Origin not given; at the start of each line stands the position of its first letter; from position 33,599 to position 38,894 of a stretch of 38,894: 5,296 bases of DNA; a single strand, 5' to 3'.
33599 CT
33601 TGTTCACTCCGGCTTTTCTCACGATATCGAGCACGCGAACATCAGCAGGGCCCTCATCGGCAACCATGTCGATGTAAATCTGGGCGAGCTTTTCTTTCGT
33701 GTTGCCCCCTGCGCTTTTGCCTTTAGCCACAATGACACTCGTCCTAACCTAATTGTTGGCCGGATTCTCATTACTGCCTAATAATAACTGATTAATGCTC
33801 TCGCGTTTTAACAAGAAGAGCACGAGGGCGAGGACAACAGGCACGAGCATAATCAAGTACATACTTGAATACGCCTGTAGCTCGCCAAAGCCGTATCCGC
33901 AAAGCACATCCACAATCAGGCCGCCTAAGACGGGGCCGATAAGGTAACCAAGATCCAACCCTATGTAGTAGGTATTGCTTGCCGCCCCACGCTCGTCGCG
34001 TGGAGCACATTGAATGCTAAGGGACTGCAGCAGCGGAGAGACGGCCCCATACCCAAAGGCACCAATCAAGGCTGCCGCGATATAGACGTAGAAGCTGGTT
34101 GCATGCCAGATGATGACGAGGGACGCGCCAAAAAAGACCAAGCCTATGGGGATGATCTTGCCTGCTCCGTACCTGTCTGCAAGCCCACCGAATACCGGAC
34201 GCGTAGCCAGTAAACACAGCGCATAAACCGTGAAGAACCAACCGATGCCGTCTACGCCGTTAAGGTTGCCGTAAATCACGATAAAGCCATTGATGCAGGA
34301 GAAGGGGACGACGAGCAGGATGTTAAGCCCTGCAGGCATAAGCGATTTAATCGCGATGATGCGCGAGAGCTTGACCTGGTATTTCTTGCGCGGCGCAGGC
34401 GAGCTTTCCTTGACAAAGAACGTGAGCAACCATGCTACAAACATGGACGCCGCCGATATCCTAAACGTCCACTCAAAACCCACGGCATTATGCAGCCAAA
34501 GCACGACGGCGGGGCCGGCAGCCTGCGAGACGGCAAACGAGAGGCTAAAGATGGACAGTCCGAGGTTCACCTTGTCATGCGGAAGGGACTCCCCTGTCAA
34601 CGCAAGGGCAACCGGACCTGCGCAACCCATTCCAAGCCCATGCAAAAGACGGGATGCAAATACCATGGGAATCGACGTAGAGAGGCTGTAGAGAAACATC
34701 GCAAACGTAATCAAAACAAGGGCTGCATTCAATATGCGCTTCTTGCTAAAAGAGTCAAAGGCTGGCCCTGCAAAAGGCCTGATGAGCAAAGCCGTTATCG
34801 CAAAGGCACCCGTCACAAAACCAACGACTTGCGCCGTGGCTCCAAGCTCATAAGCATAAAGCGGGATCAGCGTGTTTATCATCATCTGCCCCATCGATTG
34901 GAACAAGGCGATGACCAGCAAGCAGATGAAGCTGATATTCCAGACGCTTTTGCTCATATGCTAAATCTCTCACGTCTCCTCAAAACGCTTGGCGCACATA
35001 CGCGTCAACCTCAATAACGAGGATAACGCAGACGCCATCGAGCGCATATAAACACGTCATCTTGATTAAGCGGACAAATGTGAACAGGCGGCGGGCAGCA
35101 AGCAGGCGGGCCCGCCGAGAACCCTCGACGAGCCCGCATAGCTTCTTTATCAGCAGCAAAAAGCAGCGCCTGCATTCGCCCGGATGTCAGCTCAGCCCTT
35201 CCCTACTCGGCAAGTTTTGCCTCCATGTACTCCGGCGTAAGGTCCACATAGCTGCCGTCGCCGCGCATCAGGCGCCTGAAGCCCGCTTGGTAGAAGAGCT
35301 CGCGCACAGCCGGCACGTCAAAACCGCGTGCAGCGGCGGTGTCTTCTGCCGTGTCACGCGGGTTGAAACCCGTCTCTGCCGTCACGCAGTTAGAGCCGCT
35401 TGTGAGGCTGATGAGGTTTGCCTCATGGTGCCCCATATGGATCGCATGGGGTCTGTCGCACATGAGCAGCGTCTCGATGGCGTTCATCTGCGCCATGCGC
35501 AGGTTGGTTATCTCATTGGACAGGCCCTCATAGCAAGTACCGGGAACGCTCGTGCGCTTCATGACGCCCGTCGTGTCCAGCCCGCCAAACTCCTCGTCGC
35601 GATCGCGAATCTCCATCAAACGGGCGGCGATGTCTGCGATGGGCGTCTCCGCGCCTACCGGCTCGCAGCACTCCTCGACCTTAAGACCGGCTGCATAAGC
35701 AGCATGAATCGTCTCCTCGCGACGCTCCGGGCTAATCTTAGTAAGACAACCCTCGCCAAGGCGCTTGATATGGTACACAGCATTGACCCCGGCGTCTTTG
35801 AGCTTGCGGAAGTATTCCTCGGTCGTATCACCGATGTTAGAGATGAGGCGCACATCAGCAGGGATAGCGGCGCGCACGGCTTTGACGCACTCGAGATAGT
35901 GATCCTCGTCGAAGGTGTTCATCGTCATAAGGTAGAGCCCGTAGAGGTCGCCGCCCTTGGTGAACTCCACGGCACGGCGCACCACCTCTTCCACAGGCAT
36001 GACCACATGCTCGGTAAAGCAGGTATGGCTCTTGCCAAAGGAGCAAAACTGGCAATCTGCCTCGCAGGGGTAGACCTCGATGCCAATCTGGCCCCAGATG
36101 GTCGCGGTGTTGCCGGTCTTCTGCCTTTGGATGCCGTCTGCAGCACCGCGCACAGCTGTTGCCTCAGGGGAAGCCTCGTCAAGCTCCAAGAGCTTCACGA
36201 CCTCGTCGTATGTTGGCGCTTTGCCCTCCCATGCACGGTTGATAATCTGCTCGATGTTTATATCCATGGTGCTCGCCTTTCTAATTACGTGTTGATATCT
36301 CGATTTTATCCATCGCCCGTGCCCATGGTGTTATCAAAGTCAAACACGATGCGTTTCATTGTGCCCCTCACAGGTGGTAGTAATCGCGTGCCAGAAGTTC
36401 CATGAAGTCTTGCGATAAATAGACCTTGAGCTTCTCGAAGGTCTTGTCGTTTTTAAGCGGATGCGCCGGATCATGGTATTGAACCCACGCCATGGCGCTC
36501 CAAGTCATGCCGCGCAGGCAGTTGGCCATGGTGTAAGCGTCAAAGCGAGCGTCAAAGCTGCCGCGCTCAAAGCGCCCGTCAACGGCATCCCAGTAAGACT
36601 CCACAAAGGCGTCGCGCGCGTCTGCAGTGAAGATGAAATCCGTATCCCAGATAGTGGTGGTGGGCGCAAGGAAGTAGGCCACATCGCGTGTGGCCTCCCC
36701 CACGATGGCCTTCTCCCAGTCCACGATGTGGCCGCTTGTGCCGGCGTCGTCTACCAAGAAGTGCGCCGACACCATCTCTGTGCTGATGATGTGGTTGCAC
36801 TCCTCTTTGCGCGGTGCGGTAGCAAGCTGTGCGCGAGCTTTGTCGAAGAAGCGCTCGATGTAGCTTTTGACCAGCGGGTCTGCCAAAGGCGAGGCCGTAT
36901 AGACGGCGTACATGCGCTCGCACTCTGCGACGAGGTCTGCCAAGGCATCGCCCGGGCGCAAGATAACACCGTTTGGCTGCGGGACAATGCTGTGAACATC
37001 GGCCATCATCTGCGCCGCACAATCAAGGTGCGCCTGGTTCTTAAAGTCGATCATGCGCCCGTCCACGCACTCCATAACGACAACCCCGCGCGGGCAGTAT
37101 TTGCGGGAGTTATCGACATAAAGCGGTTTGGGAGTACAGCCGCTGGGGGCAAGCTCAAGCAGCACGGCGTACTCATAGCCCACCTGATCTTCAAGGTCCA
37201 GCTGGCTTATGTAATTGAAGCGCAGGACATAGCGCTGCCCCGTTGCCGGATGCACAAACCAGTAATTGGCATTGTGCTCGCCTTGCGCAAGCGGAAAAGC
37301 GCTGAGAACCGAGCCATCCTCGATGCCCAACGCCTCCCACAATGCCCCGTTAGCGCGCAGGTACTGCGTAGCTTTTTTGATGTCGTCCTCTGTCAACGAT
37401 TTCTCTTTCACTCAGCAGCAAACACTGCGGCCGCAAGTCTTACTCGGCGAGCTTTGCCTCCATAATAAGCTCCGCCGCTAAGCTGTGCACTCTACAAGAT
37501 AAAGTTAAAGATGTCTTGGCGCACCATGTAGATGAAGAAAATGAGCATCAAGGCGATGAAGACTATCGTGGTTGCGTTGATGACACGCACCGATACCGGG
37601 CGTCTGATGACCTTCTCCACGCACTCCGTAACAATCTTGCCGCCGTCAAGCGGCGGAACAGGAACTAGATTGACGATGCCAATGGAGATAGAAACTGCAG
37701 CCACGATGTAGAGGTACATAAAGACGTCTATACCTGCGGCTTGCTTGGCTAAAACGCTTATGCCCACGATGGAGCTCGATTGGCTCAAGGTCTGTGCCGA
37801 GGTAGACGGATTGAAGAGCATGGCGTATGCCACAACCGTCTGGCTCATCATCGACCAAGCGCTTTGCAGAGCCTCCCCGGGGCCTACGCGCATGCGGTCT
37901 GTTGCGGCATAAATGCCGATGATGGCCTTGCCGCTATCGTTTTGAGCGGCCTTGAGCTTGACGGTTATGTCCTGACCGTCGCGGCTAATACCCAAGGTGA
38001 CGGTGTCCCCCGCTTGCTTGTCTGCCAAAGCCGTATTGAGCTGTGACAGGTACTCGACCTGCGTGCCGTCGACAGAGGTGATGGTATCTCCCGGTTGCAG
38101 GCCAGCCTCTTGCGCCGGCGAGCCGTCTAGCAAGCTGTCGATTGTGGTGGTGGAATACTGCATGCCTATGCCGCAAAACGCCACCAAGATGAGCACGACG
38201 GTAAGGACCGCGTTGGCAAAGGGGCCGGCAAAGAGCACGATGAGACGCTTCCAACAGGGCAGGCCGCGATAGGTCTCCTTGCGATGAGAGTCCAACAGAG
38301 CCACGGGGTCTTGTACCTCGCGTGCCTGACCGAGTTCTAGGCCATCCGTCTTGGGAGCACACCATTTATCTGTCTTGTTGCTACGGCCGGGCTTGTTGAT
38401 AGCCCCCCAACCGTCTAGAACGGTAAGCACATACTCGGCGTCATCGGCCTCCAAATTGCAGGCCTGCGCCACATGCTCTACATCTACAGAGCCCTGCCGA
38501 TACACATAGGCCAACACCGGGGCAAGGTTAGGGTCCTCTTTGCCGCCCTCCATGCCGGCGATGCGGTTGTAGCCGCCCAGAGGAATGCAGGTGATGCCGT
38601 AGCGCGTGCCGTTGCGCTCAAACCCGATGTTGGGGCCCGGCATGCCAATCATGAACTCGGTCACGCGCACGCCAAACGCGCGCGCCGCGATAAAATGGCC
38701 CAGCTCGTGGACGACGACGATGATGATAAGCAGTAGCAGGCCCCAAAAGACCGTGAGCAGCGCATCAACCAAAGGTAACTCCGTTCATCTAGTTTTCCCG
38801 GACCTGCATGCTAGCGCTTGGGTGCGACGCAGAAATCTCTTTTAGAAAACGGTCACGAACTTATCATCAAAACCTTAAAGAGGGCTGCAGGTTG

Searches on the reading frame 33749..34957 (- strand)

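Call 5: search_protein_families(library=pfam, proteins=[window:33749-34957:-], max_evalue=0.01)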
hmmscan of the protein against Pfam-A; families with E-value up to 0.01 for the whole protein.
window:33749-34957:- (402 aa): 5 families
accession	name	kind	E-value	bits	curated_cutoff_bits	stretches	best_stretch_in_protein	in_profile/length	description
PF07690.21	MFS_1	-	9.1e-54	183.1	33.4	2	13-215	1-211/347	Major Facilitator Superfamily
PF00083.30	Sugar_tr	-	2.3e-10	40.4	22.3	2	34-185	37-194/452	Sugar (and other) transporter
PF05977.19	MFS_3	-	3.6e-08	32.8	27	1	10-178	12-186/524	Transmembrane secretion effector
PF13347.12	MFS_2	-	1.2e-07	31.1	27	1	7-124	223-342/427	MFS/sugar transport protein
PF12832.13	MFS_1_like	-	5.1e-06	26.2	25.2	1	7-166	211-372/373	MFS_1 like family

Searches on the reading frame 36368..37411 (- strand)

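Call 19: search_protein_families(library=pfam, proteins=[window:36368-37411:-], max_evalue=0.01)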
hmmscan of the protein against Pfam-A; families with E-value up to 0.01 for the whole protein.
window:36368-37411:- (347 aa): 1 family
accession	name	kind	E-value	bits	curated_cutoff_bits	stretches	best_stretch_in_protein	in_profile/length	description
PF01636.29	APH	-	6.1e-14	52.8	23.2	1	40-275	4-227/239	Phosphotransferase enzyme family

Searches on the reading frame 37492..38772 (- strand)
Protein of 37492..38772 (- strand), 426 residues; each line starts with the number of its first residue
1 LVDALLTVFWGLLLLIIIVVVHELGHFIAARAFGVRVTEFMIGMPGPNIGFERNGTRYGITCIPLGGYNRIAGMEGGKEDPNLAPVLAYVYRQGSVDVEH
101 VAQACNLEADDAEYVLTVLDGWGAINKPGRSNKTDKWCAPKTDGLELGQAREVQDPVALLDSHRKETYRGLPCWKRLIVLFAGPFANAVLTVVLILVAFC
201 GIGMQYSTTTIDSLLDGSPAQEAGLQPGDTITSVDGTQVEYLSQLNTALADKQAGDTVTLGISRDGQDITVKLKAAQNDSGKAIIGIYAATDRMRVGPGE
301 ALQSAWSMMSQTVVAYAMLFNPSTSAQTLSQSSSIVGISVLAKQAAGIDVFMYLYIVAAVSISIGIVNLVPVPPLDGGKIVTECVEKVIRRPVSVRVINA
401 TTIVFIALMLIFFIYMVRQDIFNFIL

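Call 19: search_protein_families(library=pfam, proteins=[window:37492-38772:-], max_evalue=0.01)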
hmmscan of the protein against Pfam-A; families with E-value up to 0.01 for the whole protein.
window:37492-38772:- (426 aa): 5 families
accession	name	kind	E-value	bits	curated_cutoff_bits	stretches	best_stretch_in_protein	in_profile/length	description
PF02163.28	Peptidase_M50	-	8.4e-52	176.1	27.2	1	11-411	2-220/221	Peptidase family M50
PF13180.12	PDZ_2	-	2.2e-14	53.9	27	1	211-274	16-79/80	PDZ domain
PF17820.7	PDZ_6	-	3.2e-09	36.8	27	1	212-262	3-52/54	PDZ domain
PF00595.29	PDZ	-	4e-09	37.2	23.2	1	208-262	26-80/81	PDZ domain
PF14685.13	PDZ_Tricorn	-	0.00013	22.3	25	1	217-268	30-82/88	Tricorn protease PDZ domain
